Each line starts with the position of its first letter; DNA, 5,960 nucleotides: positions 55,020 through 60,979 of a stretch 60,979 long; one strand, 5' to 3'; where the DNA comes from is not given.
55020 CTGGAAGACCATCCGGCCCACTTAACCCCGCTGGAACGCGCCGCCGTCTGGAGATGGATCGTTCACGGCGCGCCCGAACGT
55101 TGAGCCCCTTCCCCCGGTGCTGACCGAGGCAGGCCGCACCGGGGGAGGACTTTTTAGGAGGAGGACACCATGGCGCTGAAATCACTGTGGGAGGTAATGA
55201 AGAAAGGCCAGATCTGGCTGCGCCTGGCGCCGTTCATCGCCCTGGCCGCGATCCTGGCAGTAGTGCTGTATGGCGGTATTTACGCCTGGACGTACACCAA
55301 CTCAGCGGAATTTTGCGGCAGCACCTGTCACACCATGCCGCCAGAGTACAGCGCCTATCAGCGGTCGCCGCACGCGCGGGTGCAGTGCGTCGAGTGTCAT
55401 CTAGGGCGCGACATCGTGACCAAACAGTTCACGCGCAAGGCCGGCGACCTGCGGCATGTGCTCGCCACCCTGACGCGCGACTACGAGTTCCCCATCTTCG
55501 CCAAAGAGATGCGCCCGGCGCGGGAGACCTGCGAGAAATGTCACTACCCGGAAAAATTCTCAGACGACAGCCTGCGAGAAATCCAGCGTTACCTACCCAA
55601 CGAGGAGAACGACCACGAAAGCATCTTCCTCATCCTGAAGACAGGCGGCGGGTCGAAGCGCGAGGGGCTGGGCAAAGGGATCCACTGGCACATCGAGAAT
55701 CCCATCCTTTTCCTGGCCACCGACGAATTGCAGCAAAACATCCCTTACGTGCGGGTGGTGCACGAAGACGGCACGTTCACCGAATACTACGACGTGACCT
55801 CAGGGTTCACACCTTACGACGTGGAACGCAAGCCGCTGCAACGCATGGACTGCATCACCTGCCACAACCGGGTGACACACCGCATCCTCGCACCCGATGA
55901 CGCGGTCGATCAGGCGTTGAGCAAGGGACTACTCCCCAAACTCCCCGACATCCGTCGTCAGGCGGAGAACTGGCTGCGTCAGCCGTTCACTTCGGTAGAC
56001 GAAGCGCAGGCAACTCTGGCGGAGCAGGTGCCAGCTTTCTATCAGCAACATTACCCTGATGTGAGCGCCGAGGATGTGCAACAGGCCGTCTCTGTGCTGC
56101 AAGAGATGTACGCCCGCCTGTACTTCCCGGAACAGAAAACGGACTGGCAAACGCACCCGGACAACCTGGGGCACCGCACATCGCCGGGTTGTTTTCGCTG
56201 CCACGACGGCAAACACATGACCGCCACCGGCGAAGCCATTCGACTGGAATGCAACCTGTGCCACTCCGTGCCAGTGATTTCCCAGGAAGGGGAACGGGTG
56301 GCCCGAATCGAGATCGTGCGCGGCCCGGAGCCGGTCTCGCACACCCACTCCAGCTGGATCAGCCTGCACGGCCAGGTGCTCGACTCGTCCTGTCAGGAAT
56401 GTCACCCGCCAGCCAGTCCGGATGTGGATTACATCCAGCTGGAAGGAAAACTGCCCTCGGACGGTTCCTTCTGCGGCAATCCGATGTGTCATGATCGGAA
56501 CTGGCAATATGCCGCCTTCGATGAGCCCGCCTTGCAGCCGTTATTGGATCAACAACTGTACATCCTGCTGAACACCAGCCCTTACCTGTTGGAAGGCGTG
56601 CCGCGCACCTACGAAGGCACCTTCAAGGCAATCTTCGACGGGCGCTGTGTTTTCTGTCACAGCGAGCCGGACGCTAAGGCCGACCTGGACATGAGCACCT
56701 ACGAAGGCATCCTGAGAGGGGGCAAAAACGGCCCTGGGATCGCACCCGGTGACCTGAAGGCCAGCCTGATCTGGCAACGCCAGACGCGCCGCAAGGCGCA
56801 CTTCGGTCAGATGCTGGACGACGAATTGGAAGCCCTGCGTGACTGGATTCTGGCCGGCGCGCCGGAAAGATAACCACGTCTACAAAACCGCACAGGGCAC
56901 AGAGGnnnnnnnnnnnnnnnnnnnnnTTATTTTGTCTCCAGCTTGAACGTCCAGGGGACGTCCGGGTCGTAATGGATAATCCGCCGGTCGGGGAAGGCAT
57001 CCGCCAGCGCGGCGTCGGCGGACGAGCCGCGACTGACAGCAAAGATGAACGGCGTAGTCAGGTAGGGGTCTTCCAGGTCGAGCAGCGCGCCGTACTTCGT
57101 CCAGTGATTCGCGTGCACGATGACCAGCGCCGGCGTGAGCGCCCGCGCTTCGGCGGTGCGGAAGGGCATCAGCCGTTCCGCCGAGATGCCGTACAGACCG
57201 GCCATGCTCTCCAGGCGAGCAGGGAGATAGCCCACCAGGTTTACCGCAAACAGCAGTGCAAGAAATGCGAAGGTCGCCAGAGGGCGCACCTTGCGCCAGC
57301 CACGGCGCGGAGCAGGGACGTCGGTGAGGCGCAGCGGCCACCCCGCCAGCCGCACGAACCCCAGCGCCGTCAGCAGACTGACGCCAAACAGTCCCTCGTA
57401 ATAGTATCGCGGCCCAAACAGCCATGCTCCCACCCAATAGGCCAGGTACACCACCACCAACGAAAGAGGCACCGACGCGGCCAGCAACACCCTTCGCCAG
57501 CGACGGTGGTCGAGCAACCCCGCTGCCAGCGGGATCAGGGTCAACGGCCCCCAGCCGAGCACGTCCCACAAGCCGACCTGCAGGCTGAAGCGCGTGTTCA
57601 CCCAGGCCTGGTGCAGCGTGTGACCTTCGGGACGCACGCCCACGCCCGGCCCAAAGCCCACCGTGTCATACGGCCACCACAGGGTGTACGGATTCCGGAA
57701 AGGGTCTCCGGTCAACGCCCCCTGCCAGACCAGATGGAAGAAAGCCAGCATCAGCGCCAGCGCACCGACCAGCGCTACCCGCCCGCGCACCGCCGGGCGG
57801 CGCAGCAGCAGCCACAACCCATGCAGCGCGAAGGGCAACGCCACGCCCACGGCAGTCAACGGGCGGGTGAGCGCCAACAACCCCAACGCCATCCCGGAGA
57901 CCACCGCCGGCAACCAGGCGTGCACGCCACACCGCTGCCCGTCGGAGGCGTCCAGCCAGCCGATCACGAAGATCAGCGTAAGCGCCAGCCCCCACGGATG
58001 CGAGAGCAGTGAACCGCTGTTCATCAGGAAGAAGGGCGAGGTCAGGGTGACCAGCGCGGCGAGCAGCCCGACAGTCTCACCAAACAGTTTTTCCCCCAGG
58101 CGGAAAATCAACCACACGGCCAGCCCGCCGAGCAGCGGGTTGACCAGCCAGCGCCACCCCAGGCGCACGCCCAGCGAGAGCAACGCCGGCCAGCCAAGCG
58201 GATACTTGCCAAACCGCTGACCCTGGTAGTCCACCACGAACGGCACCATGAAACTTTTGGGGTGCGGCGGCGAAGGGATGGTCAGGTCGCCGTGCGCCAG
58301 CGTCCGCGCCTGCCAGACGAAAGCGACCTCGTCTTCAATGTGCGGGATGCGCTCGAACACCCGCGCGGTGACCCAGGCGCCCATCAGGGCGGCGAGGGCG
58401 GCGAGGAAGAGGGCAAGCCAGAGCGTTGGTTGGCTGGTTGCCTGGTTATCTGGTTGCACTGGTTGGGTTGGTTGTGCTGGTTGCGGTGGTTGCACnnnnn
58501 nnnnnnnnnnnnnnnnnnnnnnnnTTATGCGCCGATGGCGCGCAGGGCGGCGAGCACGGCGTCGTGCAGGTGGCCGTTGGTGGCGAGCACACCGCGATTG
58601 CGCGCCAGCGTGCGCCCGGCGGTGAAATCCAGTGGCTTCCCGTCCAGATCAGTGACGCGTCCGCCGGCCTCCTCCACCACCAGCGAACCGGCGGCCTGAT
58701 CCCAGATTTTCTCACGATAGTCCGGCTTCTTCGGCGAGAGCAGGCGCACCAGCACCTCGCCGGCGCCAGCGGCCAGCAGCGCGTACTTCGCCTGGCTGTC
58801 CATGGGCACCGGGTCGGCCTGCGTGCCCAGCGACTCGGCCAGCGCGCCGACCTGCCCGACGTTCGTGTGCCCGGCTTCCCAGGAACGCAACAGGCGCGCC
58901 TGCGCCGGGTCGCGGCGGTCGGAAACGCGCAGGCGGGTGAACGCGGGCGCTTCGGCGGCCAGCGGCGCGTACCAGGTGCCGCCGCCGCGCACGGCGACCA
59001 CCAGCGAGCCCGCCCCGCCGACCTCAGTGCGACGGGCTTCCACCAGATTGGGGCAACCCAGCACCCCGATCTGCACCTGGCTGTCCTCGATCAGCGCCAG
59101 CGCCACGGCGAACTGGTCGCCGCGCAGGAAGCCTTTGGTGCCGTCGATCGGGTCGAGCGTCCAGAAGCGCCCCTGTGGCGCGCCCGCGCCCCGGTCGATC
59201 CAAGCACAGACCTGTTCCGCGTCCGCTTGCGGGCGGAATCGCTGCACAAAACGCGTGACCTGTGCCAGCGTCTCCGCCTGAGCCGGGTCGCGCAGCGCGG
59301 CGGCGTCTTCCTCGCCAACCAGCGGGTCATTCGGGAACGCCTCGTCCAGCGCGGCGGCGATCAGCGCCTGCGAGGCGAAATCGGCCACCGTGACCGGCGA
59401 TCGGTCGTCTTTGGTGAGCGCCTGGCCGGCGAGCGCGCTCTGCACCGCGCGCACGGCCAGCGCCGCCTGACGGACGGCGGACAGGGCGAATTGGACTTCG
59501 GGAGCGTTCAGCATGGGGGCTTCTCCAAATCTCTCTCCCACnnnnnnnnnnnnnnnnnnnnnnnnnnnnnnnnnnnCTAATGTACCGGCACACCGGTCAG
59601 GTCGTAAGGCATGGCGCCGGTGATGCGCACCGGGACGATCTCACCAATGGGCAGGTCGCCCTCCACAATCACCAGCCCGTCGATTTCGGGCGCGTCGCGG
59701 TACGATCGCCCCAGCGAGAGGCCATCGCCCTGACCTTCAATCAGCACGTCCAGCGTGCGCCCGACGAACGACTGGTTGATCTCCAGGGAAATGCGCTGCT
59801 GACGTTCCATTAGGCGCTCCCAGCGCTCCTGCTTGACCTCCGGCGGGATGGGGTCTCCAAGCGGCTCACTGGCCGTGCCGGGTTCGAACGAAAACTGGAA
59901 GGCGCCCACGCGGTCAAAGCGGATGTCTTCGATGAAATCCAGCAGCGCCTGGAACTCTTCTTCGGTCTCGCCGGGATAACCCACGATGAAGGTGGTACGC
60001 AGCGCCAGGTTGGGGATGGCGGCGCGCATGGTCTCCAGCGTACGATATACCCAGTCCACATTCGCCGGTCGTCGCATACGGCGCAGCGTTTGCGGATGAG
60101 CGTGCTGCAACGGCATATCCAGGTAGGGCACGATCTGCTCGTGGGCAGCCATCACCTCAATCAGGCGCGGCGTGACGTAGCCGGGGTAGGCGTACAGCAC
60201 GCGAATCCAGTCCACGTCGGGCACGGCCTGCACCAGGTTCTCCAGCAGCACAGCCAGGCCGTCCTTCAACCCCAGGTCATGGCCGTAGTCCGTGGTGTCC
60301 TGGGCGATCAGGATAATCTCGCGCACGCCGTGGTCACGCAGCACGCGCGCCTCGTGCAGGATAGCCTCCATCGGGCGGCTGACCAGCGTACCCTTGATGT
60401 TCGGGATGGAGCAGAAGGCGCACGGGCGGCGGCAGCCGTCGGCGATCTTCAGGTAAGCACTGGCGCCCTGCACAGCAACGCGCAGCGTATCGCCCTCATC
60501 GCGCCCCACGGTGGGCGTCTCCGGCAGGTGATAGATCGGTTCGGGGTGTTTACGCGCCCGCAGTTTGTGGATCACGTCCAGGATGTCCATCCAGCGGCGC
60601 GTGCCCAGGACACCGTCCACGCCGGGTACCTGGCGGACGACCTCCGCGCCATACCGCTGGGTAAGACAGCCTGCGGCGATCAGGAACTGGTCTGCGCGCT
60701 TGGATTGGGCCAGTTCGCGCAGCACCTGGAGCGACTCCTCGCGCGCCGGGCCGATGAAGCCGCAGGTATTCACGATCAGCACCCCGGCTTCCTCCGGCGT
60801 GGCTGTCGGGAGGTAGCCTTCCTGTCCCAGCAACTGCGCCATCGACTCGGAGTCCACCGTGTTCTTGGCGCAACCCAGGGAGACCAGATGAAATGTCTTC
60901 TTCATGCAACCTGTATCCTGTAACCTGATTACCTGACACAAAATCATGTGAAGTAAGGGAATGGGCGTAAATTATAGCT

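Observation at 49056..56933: Two-component-linked four-gene multiheme cytochrome module with no catalytic partner: candidate novel quinol-to-extracytoplasmic electron conduit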

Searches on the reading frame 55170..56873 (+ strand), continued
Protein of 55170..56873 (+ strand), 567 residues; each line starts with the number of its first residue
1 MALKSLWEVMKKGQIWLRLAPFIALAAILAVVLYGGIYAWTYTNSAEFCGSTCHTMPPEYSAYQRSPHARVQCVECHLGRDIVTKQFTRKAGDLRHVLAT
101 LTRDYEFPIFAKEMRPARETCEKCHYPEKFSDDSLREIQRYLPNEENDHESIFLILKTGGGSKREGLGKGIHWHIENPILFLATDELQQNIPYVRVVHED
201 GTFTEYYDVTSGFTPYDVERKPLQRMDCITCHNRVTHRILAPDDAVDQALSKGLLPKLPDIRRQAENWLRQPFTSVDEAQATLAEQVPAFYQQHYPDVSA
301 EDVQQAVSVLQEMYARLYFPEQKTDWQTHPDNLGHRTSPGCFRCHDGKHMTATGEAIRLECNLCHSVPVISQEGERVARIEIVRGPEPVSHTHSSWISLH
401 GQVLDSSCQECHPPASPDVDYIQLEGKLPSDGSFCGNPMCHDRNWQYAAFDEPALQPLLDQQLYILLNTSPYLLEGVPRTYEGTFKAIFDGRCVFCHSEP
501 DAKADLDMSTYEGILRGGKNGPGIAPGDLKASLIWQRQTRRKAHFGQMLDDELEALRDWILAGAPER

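Call 47: search_solved_structures(query=A1, max_evalue=0.01, show_alignments=1)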
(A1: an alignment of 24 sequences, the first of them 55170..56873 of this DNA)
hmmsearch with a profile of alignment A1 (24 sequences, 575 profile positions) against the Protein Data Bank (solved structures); distinct sequences matched with E-value up to 0.01: 2.
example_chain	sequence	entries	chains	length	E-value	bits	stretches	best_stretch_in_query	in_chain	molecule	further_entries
5mab_A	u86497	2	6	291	3.6e-07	32.3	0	500-551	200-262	FoxE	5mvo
2j7a_C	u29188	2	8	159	3.5e-05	25.8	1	33-148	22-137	CYTOCHROME C QUINOL DEHYDROGENASE NRFH | NAPC/NIRT CYTOCHROME C FAMILY PROTEIN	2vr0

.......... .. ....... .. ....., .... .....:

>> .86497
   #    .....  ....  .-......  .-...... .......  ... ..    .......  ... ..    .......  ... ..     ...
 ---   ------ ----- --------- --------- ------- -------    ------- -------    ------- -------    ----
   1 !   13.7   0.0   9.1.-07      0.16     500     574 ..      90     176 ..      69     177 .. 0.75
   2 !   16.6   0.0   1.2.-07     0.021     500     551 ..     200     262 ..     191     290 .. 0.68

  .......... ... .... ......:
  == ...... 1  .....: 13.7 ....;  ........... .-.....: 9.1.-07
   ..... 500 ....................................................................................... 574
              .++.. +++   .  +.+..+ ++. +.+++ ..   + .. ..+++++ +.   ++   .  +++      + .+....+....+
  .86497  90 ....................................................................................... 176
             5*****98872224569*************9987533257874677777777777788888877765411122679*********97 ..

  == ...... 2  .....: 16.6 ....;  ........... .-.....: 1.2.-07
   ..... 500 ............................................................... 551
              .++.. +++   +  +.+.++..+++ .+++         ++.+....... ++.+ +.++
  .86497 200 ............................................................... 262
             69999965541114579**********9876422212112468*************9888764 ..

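Call 56: search_protein_families(library=pfam, proteins=[L072:11890-14091:+, L077:19617-20864:-, L004:6772-7749:-, L082:12498-13163:+, L082:12014-12496:+, L058:13474-15588:+, L062:10725-11669:-], max_evalue=0.001)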
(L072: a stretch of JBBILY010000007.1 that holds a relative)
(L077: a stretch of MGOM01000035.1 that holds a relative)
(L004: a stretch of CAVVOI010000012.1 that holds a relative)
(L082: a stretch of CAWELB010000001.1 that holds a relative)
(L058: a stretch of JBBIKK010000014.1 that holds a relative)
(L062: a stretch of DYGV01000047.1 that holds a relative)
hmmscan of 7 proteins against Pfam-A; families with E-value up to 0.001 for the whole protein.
L072:11890-14091:+ (733 aa): 5 families
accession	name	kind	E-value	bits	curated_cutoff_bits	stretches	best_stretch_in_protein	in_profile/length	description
PF14522.11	Cytochrome_C7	-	2.4e-16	59.7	24.8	3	423-505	8-67/67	Cytochrome c7 and related cytochrome c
PF14537.11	Cytochrom_c3_2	-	4.4e-11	43.5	25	0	557-592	46-78/79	Cytochrome c3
PF02085.21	Cytochrom_CIII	-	1.5e-09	38.6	22.9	0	564-598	27-59/101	Class III cytochrome C family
PF22113.1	Mtrc-MtrF_II-IV_dom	-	1.7e-06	28.1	30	0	72-170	58-166/176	Outer membrane cytochrome MtrC/MtrF-like, domains II/IV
PF22678.1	Cytochrom_c_NrfB-like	-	4.8e-06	27.4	27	0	574-602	50-78/89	Cytochrome c-type protein NrfB-like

L077:19617-20864:- (415 aa): 1 family
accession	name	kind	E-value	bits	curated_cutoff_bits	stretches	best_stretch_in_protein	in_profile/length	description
PF03916.19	NrfD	-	5.5e-31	108.8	25.8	1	41-348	2-311/313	Polysulphide reductase, NrfD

L004:6772-7749:- (325 aa): 6 families
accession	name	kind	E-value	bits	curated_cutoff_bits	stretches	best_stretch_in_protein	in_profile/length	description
PF14522.11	Cytochrome_C7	-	2.3e-13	50.2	24.8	2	199-256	6-55/67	Cytochrome c7 and related cytochrome c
PF09699.15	Paired_CXXCH_1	-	4e-10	39.6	20.6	1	162-192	8-39/41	Doubled CXXCH motif (Paired_CXXCH_1)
PF13435.11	Cytochrome_C554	-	1.3e-07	32.9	20.8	1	57-121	2-83/84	Cytochrome c554 and c-prime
PF14537.11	Cytochrom_c3_2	-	1.5e-07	32.2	25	0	113-190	5-79/79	Cytochrome c3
PF02085.21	Cytochrom_CIII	-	3.6e-05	24.5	22.9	0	115-189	31-101/101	Class III cytochrome C family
PF22113.1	Mtrc-MtrF_II-IV_dom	-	5.3e-05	23.2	30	0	51-102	117-166/176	Outer membrane cytochrome MtrC/MtrF-like, domains II/IV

L082:12498-13163:+ (221 aa): 2 families
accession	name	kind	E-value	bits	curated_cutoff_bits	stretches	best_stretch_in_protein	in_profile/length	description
PF00033.24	Cytochrome_B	-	1.3e-51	175.5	27.2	1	28-206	8-185/189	Cytochrome b/b6/petB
PF13631.11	Cytochrom_B_N_2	-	2.1e-37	129.1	27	1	92-214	2-124/169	Cytochrome b(N-terminal)/b6/petB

L082:12014-12496:+ (160 aa): 1 family
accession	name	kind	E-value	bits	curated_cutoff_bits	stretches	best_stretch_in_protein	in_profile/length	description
PF00355.32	Rieske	-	1.2e-11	44.8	20.3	1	74-145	25-87/88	Rieske [2Fe-2S] domain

L058:13474-15588:+ (704 aa): 8 families
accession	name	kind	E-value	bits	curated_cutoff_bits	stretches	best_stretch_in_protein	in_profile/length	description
PF13442.11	Cytochrome_CBB3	-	4.3e-62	206.8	27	5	521-594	3-68/68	Cytochrome C oxidase, cbb3-type, subunit III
PF00034.26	Cytochrom_C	-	2.8e-37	128.3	21.3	2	416-502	2-88/90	Cytochrome c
PF00032.22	Cytochrom_B_C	-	1.7e-14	54.3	20.7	1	57-149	2-91/102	Cytochrome b(C-terminal)/b6/petD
PF14495.11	Cytochrom_C550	-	7.1e-09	35.9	27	0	215-250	28-62/136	Cytochrome c-550 domain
PF14522.11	Cytochrome_C7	-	2.4e-08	34.1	24.8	0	156-232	8-52/67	Cytochrome c7 and related cytochrome c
PF07635.16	PSCyt1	-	9.5e-08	33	22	1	624-681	1-57/59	Planctomycete cytochrome C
PF22113.1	Mtrc-MtrF_II-IV_dom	-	8.2e-06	25.9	30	0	529-638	6-99/176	Outer membrane cytochrome MtrC/MtrF-like, domains II/IV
PF14376.11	Haem_bd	-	0.00059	20.3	27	0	610-634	28-52/133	Haem-binding domain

L062:10725-11669:- (314 aa): 2 families
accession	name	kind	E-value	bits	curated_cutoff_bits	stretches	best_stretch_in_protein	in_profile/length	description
PF13240.11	Zn_Ribbon_1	-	5.5e-06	26.4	25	1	289-311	1-23/23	zinc-ribbon domain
PF13248.11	Zn_ribbon_3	-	0.0005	19.9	27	1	288-310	3-25/26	zinc-ribbon domain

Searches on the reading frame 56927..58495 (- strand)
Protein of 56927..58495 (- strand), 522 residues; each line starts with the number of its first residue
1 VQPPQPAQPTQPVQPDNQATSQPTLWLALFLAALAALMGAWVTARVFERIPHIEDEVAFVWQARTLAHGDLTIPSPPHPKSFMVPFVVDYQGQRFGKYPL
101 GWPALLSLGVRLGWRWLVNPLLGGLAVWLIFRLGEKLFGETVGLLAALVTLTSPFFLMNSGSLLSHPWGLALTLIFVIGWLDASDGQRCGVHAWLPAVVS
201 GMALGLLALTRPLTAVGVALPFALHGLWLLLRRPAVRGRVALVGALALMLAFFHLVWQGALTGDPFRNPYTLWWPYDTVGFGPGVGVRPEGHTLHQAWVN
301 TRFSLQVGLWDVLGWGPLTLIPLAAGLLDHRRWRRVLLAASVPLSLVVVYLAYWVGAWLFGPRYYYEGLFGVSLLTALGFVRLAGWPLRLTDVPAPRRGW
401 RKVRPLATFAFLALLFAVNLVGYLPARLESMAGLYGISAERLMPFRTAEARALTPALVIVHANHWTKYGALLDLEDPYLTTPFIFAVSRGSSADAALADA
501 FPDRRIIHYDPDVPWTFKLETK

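Call 16: search_protein_families(library=pfam, proteins=[window:56927-58495:-], max_evalue=0.001)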
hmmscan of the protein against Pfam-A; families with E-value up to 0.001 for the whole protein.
window:56927-58495:- (522 aa): 1 family
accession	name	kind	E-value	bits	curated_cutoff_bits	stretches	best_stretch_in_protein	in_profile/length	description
PF13231.12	PMT_2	-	0.00016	22.4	26.1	1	118-257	27-160/160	Dolichyl-phosphate-mannose-protein mannosyltransferase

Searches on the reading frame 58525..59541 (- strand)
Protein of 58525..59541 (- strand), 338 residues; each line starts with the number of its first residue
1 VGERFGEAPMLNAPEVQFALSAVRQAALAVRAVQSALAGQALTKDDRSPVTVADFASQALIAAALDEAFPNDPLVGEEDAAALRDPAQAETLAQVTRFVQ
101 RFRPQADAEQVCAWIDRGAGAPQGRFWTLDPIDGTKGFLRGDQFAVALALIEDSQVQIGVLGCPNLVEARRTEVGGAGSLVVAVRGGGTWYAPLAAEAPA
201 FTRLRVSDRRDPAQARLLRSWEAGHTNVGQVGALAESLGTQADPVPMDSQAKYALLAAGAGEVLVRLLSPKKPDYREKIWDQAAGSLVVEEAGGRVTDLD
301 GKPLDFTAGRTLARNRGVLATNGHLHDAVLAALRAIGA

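Call 71: search_protein_families(library=pfam, proteins=[window:58525-59541:-], max_evalue=0.00001)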
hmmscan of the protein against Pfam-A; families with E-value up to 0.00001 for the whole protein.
window:58525-59541:- (338 aa): 1 family
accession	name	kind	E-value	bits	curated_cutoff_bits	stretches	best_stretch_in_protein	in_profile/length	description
PF00459.30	Inositol_P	-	2.3e-44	152.4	27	1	18-336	8-269/271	Inositol monophosphatase family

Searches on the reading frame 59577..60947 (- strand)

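Call 71: search_protein_families(library=pfam, proteins=[window:59577-60947:-], max_evalue=0.00001)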
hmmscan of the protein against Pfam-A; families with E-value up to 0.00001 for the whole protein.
window:59577-60947:- (456 aa): 4 families
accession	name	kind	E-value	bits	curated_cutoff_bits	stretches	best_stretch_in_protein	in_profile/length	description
PF04055.27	Radical_SAM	-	1.4e-25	90.8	29.5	1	168-339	3-166/166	Radical SAM superfamily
PF00919.26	UPF0004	-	2.9e-24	85.4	27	1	19-115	2-98/98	Uncharacterized protein family UPF0004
PF18693.7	TRAM_2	-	4.3e-20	72.1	27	1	395-455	1-63/63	TRAM domain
PF01938.26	TRAM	-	1.2e-08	35.1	21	1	392-454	1-60/61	TRAM domain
